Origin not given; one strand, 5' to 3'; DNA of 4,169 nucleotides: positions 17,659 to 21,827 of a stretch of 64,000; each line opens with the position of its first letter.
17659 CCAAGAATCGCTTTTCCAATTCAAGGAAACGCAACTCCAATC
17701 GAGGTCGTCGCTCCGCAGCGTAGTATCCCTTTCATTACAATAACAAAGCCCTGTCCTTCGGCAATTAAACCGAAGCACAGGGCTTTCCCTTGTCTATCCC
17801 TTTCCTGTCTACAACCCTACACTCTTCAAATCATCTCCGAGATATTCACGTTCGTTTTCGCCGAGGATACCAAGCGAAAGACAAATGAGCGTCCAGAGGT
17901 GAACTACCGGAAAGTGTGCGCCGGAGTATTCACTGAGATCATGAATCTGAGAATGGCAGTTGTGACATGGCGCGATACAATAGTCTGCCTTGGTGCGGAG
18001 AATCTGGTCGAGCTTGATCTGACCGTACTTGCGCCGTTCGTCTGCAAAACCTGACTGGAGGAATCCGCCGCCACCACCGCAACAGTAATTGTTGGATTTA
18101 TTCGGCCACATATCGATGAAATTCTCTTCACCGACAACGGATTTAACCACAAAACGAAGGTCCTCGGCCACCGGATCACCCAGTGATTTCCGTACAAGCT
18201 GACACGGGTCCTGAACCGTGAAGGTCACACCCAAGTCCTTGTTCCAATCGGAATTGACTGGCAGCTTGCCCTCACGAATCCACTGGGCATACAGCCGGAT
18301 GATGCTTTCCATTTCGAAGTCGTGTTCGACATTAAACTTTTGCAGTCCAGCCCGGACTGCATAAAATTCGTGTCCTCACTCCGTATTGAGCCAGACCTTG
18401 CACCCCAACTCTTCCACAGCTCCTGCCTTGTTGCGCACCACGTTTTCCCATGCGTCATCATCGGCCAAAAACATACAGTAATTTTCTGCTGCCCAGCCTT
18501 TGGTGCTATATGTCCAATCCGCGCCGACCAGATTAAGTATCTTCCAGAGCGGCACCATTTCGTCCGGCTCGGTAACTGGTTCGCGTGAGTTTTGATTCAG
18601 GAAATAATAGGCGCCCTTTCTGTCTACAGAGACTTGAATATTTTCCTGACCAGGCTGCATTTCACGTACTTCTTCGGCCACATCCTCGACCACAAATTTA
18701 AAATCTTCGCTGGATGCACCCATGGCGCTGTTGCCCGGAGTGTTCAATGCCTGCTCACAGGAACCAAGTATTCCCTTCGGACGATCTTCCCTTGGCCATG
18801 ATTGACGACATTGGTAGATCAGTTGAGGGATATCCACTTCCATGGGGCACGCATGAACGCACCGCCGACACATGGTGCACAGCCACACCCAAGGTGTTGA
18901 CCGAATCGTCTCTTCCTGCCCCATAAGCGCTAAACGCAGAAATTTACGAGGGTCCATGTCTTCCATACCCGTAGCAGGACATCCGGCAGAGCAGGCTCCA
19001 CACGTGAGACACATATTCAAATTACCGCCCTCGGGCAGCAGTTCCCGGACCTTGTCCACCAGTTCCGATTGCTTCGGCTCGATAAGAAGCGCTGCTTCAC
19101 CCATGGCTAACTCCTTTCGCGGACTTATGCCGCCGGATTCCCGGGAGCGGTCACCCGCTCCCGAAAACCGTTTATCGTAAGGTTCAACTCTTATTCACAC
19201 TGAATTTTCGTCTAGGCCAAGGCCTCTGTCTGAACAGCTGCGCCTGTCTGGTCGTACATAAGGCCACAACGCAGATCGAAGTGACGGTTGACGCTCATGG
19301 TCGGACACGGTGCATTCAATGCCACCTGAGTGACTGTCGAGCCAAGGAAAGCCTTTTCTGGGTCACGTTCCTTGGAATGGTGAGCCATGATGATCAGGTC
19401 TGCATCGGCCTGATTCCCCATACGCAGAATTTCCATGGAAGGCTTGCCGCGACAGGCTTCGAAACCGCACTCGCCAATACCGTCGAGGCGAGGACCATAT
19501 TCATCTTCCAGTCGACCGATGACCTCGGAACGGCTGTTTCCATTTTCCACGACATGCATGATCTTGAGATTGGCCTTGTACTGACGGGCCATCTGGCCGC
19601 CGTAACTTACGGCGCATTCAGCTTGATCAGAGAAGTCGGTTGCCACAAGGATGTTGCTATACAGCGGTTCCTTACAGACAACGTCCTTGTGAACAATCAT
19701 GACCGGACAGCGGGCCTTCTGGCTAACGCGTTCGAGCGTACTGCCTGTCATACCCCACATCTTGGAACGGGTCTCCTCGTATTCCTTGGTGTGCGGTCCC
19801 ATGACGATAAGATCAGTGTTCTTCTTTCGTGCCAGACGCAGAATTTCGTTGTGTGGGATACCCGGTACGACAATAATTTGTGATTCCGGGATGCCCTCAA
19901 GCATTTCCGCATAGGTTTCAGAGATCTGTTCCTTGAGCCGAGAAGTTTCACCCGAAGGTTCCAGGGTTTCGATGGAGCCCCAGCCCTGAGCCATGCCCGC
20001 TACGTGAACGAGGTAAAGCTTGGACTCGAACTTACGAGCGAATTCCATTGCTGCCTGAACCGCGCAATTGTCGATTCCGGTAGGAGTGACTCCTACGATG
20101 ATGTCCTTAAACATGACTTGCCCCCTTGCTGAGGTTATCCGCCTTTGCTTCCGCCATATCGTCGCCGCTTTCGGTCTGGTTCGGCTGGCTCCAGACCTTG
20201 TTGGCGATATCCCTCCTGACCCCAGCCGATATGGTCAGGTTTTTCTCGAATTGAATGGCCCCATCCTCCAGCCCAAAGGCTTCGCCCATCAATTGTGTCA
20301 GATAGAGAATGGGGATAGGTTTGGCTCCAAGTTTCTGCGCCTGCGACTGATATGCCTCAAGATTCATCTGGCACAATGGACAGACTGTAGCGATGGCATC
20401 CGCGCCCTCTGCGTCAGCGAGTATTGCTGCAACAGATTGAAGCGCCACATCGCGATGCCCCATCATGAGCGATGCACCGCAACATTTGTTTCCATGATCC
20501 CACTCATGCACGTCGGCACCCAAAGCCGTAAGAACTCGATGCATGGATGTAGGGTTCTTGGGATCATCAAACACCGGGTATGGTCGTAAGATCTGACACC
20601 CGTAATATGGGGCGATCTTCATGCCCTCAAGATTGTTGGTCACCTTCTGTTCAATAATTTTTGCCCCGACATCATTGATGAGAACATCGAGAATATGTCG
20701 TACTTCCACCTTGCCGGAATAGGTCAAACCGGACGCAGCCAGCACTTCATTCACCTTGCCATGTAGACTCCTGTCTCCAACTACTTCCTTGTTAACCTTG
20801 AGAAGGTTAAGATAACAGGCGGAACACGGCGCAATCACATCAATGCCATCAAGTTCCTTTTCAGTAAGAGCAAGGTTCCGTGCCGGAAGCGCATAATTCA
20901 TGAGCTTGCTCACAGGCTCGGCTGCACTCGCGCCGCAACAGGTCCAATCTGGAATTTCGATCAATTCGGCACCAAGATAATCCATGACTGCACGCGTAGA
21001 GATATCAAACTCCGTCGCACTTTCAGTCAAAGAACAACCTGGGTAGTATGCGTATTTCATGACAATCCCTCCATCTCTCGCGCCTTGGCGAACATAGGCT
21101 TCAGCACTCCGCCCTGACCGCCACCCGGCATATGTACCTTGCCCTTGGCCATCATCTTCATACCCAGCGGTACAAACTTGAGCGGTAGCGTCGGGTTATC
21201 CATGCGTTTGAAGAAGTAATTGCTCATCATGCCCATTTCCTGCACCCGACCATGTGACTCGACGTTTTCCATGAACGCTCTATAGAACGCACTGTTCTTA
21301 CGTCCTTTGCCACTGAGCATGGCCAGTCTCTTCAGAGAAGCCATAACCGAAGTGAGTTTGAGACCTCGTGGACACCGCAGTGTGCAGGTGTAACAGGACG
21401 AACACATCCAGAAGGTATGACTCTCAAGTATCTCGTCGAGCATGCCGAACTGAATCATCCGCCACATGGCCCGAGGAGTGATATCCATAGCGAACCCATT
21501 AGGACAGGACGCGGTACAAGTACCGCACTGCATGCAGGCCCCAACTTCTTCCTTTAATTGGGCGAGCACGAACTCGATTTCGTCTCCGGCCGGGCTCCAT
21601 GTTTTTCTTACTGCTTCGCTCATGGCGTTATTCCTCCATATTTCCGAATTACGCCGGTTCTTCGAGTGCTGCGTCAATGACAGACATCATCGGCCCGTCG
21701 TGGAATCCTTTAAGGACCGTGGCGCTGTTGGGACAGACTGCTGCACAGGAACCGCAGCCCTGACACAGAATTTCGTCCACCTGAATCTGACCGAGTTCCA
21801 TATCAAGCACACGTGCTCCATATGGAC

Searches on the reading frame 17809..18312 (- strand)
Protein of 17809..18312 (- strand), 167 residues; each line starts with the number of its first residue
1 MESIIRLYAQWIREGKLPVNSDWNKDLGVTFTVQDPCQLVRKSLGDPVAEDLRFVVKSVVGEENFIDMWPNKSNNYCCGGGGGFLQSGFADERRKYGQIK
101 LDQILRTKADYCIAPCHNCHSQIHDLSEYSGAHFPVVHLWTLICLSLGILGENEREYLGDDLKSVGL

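Call 45: search_protein_families(library=pfam, proteins=[window:17809-18312:-], max_evalue=0.001)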
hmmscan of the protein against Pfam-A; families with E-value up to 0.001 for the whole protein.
window:17809-18312:- (167 aa): 1 family
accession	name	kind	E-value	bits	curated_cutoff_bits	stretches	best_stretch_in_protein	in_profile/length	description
PF02754.22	CCG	-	8.3e-12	45.5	20.6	1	32-123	2-84/85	Cysteine-rich domain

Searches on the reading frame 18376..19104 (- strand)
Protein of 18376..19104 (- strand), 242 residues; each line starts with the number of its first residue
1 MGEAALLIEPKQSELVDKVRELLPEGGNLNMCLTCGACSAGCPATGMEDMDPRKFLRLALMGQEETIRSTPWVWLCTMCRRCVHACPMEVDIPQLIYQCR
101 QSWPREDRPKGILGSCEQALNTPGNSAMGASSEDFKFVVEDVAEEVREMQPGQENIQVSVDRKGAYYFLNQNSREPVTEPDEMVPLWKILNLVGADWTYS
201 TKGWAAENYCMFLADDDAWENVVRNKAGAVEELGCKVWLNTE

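Call 45: search_protein_families(library=pfam, proteins=[window:18376-19104:-], max_evalue=0.001)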
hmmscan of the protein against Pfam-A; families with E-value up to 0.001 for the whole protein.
window:18376-19104:- (242 aa): 7 families
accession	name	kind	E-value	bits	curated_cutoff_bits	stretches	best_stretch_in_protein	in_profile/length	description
PF13183.11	Fer4_8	-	1.1e-09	39.1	27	1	29-90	2-68/68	4Fe-4S dicluster domain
PF13187.11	Fer4_9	-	3.4e-09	37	27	1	31-89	1-50/52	4Fe-4S dicluster domain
PF13534.11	Fer4_17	-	5.6e-08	33.7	22.2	1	32-91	2-61/61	4Fe-4S dicluster domain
PF12838.12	Fer4_7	-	7.7e-06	26.7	27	1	32-89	2-51/52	4Fe-4S dicluster domain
PF13237.11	Fer4_10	-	2.2e-05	24.7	25.5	1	29-87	6-53/53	4Fe-4S dicluster domain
PF13484.11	Fer4_16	-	0.00052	21.2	30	0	76-89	2-15/66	4Fe-4S double cluster binding domain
PF12797.12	Fer4_2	-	0.00057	20.1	24.5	0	76-87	10-21/22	4Fe-4S binding domain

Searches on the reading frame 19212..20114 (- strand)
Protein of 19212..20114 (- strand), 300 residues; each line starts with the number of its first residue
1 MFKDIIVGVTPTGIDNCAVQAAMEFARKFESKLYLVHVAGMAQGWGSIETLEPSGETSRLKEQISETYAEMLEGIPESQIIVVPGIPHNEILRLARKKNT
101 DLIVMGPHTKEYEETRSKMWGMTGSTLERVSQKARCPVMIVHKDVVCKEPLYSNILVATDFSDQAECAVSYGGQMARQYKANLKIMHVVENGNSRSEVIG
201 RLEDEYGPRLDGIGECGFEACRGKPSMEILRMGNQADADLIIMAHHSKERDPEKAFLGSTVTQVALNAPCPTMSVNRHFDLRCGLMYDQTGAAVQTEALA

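Call 45: search_protein_families(library=pfam, proteins=[window:19212-20114:-], max_evalue=0.001)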
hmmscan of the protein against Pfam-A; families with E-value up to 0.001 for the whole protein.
window:19212-20114:- (300 aa): 1 family
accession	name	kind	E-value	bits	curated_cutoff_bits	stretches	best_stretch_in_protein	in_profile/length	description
PF00582.32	Usp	-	4.8e-38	131.3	24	2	1-142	1-141/141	Universal stress protein family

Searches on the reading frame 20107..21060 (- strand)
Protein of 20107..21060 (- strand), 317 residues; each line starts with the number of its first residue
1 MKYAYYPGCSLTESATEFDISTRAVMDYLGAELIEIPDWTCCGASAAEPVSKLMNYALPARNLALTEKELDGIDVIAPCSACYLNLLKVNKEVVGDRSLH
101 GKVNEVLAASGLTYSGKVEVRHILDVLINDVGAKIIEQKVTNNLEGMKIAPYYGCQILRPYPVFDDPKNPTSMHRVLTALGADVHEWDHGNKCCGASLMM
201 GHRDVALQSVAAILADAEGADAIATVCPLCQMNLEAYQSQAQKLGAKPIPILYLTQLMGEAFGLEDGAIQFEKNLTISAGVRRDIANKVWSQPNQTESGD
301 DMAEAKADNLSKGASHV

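Call 45: search_protein_families(library=pfam, proteins=[window:20107-21060:-], max_evalue=0.001)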
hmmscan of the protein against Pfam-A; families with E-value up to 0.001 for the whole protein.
window:20107-21060:- (317 aa): 1 family
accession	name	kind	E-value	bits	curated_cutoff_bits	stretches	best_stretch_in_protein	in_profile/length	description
PF02754.22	CCG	-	2.5e-23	82.4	20.6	2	151-234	3-84/85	Cysteine-rich domain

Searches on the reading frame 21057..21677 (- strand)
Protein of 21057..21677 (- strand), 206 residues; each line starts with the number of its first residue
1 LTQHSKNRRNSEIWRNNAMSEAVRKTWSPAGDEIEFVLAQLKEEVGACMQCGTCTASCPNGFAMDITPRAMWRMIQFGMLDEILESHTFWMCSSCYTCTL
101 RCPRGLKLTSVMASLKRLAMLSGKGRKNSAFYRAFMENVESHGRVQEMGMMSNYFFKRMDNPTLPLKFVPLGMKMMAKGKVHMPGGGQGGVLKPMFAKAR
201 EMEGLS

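Call 45: search_protein_families(library=pfam, proteins=[window:21057-21677:-], max_evalue=0.001)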
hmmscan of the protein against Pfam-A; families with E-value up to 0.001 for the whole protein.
window:21057-21677:- (206 aa): 5 families
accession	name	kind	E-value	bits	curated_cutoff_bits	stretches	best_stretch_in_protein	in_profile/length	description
PF13183.11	Fer4_8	-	4.1e-12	46.9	27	2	45-106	2-68/68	4Fe-4S dicluster domain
PF13187.11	Fer4_9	-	3.9e-11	43.2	27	1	47-105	1-50/52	4Fe-4S dicluster domain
PF13534.11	Fer4_17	-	4e-11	43.7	22.2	1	47-106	1-60/61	4Fe-4S dicluster domain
PF12838.12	Fer4_7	-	1.6e-05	25.7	27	1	48-105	2-51/52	4Fe-4S dicluster domain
PF13237.11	Fer4_10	-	3e-05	24.3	25.5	1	44-103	5-53/53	4Fe-4S dicluster domain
